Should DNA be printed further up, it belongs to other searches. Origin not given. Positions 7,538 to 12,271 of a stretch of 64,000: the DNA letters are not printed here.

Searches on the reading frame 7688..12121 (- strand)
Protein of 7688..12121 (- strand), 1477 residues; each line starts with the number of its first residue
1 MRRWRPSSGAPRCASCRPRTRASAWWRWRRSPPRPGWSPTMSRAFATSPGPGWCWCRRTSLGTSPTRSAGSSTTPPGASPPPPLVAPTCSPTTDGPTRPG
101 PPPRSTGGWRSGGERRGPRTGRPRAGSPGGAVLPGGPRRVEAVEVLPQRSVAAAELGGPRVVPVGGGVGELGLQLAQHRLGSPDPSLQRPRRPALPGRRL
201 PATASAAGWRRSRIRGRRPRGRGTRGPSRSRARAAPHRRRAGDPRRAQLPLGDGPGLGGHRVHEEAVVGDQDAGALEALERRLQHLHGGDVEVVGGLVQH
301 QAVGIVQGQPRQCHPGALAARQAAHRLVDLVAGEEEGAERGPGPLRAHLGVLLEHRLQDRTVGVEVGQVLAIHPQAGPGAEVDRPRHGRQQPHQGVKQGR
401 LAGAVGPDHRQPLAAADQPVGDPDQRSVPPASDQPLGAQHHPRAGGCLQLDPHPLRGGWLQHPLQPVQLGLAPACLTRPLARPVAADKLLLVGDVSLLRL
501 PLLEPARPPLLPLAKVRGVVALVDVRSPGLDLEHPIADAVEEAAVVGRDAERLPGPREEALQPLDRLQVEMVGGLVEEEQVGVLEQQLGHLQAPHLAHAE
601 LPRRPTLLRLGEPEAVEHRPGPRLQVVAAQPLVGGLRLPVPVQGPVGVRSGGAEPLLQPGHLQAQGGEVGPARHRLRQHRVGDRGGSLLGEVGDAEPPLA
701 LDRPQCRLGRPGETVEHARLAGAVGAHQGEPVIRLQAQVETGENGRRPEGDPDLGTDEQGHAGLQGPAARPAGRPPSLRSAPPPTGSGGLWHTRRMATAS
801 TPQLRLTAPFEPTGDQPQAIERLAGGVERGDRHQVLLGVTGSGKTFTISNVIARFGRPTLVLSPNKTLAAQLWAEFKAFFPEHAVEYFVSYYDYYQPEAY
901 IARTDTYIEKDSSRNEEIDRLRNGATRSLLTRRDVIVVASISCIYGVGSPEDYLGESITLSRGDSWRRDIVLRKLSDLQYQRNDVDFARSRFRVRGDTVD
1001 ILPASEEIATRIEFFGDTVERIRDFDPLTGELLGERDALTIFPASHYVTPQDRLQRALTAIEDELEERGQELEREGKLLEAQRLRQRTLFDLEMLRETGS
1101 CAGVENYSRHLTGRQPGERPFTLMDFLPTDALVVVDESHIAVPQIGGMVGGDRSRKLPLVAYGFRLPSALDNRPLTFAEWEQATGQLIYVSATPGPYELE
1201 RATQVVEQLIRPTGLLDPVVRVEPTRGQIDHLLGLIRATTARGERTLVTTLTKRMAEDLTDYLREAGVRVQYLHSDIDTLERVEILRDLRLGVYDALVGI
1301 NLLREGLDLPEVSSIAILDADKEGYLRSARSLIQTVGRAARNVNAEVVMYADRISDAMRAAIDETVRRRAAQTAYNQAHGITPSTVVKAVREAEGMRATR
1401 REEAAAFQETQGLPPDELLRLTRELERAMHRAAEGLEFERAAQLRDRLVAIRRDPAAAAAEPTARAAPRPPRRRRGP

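Call 68: search_protein_families(library=pfam, proteins=[window:7688-12121:-], max_evalue=0.00001)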
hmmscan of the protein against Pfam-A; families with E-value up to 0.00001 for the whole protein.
window:7688-12121:- (1477 aa): 5 families
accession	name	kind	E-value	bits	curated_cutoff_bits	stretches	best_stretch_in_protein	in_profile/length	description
PF17757.6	UvrB_inter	-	4.1e-31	107.4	22.9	1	958-1047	1-91/91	UvrB interaction domain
PF12344.14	UvrB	-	4.2e-20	71.7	27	1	1349-1391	1-43/43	Ultra-violet resistance protein B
PF00271.37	Helicase_C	-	4e-18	66.1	23.5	1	1229-1342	3-109/110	Helicase conserved C-terminal domain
PF04851.21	ResIII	-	3.5e-09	37.2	22.5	1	812-885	4-82/164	Type III restriction enzyme, res subunit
PF02151.25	UVR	-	6.2e-08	32.6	21.5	1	1421-1453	3-35/36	UvrB/uvrC motif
